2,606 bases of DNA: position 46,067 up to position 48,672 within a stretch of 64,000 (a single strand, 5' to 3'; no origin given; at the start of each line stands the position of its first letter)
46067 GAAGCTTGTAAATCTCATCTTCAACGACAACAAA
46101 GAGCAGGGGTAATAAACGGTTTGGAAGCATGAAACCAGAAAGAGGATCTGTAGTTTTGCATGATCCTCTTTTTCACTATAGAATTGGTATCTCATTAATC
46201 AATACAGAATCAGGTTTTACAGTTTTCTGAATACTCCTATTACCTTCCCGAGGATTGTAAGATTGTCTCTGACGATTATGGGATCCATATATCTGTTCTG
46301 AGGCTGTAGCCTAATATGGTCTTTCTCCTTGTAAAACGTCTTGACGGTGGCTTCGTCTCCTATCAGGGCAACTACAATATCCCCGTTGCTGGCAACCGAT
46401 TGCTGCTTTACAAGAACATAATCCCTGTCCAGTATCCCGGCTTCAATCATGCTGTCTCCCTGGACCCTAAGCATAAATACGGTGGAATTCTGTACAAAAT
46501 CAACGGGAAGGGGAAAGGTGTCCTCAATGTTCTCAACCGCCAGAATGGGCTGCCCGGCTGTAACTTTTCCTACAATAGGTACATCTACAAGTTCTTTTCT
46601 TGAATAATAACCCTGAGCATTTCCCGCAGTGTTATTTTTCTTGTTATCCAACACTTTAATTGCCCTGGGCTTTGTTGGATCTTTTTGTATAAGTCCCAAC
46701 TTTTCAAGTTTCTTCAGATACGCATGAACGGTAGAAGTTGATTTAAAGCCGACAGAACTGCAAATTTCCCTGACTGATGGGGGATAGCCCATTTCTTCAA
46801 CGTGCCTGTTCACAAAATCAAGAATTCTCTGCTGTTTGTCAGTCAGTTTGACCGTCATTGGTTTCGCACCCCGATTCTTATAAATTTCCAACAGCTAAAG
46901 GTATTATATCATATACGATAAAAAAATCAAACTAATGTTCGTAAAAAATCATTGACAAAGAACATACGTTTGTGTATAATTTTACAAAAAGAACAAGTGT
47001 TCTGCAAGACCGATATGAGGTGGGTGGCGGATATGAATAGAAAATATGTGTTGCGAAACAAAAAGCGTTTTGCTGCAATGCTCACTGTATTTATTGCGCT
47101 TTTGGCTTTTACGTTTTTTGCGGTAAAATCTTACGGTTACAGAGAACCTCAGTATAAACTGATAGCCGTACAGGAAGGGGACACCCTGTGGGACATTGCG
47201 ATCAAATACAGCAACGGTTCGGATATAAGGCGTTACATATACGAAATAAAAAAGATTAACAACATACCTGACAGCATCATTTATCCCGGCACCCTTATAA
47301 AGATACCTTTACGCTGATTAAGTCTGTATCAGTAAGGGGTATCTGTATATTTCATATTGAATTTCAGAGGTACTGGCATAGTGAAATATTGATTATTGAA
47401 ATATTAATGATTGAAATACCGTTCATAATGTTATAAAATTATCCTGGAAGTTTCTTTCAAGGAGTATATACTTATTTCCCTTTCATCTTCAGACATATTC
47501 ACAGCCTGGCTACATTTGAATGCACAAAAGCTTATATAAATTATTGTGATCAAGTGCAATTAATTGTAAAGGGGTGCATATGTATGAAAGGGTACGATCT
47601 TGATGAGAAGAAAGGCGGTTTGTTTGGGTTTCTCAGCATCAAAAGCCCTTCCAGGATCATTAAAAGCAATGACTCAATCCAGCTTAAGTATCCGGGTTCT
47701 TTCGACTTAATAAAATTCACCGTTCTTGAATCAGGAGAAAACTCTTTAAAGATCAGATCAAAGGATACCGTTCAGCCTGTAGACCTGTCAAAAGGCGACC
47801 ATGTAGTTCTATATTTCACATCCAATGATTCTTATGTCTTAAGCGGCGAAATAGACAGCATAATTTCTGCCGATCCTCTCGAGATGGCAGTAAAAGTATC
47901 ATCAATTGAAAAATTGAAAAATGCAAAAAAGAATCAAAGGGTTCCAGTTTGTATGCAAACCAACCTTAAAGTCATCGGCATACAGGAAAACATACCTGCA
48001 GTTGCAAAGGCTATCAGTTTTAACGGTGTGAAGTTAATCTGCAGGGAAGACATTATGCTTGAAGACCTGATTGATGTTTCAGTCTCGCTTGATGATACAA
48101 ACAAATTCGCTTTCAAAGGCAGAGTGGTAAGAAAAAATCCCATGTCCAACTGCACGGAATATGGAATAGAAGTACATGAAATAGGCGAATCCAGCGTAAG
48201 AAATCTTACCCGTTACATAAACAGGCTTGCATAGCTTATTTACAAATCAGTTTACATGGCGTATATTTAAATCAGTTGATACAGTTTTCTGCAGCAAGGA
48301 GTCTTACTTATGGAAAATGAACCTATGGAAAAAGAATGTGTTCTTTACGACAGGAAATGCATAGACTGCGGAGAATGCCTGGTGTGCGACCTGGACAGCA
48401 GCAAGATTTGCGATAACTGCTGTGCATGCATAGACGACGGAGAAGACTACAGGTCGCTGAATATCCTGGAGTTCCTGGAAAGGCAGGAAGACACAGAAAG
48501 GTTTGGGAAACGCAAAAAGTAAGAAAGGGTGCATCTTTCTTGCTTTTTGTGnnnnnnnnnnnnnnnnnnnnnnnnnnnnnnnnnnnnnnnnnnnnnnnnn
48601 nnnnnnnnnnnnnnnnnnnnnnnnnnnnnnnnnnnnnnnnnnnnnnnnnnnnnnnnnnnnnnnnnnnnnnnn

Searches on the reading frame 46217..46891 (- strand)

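Call 3: search_protein_families(library=pfam, proteins=[window:46217-46891:-], max_evalue=0.01)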
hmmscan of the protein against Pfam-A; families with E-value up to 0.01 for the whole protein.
window:46217-46891:- (224 aa): 10 families
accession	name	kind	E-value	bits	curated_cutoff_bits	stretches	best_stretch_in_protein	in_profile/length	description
PF00717.28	Peptidase_S24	-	3.6e-36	123.8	23.3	1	105-218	1-116/116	Peptidase S24-like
PF01726.22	LexA_DNA_bind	-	1.4e-22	79.7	23.7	1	15-77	3-65/65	LexA DNA binding domain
PF12802.13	MarR_2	-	5.2e-05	23.8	27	1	16-72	3-56/61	MarR family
PF13463.12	HTH_27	-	0.00019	22.1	22.2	1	23-73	8-53/68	Winged helix DNA-binding domain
PF13730.12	HTH_36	-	0.00038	20.6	25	1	16-68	3-55/55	Helix-turn-helix domain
PF09339.16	HTH_IclR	-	0.00049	20.3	22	1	22-72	7-52/52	IclR helix-turn-helix domain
PF13412.12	HTH_24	-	0.0012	18.8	21.9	1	50-69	29-48/48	Winged helix-turn-helix DNA-binding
PF01022.26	HTH_5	-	0.0023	18.2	22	1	39-70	17-47/47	Bacterial regulatory protein, arsR family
PF25212.1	HVO_A0114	-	0.0039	17.4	27.6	1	16-73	20-71/84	HVO_A0114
PF04358.19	DsrC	-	0.0092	16.8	24.9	0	10-62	31-85/107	DsrC like protein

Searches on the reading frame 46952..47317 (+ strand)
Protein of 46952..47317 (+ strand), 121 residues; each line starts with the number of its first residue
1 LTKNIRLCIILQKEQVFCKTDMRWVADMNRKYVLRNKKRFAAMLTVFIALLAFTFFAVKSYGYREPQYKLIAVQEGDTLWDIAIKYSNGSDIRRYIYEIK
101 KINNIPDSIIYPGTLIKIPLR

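Call 3: search_protein_families(library=pfam, proteins=[window:46952-47317:+], max_evalue=0.01)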
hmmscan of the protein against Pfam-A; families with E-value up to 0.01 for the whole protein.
window:46952-47317:+ (121 aa): 1 family
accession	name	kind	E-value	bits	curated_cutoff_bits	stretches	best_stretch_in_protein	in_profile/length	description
PF01476.26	LysM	-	7.7e-08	32.6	20.9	1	73-119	3-43/43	LysM domain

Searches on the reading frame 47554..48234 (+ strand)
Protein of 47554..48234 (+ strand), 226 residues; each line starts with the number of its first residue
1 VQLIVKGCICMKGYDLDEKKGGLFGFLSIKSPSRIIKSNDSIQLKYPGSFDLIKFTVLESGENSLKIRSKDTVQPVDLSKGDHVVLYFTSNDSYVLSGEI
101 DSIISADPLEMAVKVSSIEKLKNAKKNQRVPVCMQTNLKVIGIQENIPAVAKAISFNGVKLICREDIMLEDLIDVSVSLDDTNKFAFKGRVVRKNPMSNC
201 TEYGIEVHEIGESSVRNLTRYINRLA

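Call 3: search_protein_families(library=pfam, proteins=[window:47554-48234:+], max_evalue=0.01)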
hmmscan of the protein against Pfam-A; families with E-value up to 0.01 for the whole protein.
window:47554-48234:+ (226 aa): 1 family
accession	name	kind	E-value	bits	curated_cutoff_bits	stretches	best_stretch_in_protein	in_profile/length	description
PF07238.19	PilZ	-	8.4e-11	42.6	22.5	1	126-223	4-101/102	PilZ domain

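Call 4: search_protein_families(library=ncbifam, proteins=[window:47554-48234:+], max_evalue=0.01)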
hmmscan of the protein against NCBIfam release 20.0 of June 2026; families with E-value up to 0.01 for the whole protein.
window:47554-48234:+ (226 aa): 0 families

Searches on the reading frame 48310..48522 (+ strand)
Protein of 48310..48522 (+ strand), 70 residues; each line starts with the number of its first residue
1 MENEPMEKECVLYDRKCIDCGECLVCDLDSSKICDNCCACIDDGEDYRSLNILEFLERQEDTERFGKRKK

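Call 3: search_protein_families(library=pfam, proteins=[window:48310-48522:+], max_evalue=0.01)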
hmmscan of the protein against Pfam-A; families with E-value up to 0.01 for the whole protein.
window:48310-48522:+ (70 aa): 0 families

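Call 4: search_protein_families(library=ncbifam, proteins=[window:48310-48522:+], max_evalue=0.01)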
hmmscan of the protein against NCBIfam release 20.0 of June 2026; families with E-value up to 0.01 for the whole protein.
window:48310-48522:+ (70 aa): 0 families
